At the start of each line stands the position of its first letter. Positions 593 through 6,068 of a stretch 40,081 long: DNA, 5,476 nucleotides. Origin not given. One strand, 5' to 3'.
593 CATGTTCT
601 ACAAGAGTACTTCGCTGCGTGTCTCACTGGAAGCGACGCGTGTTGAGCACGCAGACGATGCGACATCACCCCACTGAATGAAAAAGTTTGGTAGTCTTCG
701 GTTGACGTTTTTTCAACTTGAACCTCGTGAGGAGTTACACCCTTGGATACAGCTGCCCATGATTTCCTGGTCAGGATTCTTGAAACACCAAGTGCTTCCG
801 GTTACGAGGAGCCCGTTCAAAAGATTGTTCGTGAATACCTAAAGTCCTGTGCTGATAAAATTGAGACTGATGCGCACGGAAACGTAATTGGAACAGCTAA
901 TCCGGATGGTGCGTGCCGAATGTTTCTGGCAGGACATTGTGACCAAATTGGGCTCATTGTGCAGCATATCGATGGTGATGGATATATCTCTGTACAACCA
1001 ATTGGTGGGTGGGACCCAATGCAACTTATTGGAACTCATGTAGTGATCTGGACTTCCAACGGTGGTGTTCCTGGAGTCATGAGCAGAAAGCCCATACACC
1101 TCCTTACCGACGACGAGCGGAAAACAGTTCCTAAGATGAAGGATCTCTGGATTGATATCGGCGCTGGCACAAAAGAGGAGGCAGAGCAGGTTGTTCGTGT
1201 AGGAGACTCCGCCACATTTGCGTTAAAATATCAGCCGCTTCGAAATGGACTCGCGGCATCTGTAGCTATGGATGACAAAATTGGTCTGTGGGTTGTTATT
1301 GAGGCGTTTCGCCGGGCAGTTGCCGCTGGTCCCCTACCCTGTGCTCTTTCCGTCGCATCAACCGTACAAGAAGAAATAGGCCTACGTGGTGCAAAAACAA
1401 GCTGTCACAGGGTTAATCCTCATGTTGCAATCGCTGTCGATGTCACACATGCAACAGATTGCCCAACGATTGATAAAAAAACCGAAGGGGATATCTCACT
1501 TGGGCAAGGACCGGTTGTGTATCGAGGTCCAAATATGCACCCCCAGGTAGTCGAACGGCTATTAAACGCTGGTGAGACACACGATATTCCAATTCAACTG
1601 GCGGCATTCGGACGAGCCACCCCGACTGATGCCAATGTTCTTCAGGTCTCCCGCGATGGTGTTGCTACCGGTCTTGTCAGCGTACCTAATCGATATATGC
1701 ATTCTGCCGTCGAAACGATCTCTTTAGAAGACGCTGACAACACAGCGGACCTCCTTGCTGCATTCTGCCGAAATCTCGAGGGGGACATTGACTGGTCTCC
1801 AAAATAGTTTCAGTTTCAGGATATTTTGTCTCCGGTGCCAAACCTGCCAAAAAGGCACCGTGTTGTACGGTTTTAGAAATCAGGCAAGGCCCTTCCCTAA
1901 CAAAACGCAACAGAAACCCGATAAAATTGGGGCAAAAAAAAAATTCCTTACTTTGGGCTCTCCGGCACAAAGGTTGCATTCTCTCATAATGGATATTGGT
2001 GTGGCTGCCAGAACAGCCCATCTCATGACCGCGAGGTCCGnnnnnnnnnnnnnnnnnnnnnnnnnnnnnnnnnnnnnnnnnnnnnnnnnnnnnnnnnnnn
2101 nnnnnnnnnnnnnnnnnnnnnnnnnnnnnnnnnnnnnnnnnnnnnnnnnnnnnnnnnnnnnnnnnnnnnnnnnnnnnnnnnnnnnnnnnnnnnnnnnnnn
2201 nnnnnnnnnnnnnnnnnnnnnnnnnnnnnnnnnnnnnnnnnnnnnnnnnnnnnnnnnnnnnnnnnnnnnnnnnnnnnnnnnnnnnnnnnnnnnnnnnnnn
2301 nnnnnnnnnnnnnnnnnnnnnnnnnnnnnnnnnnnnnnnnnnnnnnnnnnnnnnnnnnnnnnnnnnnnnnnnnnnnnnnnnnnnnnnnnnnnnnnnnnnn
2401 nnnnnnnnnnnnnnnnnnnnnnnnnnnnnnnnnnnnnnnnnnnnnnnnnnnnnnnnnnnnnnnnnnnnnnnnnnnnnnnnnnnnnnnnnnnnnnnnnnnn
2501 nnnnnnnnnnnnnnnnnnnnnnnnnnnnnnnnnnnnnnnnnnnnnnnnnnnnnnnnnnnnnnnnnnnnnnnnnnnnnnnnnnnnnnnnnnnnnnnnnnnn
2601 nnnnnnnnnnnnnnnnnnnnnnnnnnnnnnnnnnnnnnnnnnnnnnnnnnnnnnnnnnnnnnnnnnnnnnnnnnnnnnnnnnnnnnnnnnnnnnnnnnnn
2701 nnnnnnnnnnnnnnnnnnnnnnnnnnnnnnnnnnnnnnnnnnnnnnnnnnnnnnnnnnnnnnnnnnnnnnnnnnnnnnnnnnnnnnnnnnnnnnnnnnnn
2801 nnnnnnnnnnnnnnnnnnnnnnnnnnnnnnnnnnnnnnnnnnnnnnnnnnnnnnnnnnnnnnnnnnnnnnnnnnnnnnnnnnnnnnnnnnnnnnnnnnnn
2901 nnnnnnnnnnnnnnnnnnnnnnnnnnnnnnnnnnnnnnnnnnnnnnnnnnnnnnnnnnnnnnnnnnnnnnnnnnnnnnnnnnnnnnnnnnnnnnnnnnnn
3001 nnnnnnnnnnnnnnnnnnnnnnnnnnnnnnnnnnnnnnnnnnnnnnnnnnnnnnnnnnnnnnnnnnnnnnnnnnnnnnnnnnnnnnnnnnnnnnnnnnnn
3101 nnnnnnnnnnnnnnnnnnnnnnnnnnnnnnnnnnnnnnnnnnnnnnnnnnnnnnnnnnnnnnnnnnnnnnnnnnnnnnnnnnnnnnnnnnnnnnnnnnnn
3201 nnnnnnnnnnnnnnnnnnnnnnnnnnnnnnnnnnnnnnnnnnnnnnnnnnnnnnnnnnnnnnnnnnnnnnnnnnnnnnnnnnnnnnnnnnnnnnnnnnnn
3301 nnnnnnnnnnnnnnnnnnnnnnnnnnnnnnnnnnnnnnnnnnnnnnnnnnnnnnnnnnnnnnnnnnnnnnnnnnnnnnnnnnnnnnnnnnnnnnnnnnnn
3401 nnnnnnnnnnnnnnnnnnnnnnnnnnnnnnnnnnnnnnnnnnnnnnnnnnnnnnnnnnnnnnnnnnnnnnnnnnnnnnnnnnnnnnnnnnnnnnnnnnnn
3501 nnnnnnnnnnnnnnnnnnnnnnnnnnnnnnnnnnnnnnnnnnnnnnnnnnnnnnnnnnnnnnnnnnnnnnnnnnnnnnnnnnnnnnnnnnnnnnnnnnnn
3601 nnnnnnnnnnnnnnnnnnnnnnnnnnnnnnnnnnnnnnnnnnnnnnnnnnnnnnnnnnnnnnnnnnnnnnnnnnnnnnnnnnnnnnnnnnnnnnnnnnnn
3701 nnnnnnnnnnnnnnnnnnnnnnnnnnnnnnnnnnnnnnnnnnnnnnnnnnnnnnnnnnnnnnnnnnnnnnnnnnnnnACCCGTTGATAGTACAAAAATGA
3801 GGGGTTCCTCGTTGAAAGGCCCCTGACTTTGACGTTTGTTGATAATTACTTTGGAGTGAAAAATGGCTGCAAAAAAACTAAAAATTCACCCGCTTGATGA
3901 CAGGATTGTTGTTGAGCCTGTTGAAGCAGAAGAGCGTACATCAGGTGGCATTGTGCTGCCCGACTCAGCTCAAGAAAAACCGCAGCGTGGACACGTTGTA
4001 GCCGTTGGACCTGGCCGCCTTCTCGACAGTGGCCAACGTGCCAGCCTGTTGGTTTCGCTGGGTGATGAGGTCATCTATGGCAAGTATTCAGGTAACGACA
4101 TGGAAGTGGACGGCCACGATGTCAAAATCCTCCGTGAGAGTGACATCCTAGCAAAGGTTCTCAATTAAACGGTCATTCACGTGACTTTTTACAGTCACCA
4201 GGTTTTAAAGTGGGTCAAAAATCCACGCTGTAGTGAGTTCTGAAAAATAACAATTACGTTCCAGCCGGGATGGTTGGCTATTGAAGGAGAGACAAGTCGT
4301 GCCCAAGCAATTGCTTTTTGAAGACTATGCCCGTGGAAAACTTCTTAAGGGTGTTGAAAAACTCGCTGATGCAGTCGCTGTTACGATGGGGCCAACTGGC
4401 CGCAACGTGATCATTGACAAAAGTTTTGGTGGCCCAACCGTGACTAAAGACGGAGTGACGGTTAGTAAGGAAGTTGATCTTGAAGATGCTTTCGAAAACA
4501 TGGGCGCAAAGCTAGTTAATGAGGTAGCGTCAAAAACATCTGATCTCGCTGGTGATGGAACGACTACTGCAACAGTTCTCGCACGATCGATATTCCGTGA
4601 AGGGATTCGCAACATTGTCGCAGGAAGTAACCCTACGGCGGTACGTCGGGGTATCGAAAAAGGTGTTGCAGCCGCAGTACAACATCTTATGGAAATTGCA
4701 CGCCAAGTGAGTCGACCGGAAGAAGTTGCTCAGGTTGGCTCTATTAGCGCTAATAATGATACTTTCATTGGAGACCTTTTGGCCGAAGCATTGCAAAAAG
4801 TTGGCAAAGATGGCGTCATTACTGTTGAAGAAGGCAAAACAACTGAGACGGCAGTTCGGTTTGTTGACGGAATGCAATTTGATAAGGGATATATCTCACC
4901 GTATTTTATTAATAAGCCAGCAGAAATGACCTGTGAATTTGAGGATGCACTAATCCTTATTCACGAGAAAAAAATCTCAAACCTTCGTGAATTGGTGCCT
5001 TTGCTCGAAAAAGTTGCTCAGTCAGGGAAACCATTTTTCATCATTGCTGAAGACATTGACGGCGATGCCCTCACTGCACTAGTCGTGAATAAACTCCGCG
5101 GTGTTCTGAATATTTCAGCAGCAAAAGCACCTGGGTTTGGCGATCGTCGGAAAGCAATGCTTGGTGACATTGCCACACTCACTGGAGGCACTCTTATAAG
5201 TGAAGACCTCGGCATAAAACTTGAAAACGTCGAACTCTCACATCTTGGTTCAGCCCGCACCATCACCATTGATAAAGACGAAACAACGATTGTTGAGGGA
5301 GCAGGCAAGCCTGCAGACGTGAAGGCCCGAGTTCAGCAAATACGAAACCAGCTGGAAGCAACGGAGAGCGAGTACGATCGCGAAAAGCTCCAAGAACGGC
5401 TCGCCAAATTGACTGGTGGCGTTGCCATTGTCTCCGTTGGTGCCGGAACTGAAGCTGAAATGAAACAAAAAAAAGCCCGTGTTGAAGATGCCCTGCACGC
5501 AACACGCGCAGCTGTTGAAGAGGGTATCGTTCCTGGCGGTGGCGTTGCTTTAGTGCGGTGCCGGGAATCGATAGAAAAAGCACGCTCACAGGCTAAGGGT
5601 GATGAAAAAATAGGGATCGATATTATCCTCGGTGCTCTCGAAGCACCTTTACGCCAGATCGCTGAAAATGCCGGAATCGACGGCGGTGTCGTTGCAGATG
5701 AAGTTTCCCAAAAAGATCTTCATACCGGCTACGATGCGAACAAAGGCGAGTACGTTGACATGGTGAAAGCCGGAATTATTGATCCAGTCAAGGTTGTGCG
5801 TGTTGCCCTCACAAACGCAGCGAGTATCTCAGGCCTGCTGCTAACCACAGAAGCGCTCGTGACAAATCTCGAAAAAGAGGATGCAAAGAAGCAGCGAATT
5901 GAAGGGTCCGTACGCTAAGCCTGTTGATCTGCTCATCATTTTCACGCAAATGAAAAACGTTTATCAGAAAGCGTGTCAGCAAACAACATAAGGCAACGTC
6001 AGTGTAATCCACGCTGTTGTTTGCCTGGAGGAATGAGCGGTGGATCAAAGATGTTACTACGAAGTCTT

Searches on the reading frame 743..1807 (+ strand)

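Call 23: search_protein_families(library=pfam, proteins=[window:743-1807:+], max_evalue=0.001)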
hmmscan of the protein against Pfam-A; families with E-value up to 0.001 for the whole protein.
window:743-1807:+ (354 aa): 1 family
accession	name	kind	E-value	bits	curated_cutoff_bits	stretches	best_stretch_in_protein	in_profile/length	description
PF05343.19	Peptidase_M42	-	3e-81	273.1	23.2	1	46-337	1-292/292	M42 glutamyl aminopeptidase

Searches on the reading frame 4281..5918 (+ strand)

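Call 23: search_protein_families(library=pfam, proteins=[window:4281-5918:+], max_evalue=0.001)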
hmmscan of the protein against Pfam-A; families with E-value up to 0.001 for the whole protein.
window:4281-5918:+ (545 aa): 1 family
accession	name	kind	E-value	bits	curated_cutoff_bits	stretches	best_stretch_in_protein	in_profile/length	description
PF00118.29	Cpn60_TCP1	-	6.7e-78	263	34.3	1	28-527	1-486/490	TCP-1/cpn60 chaperonin family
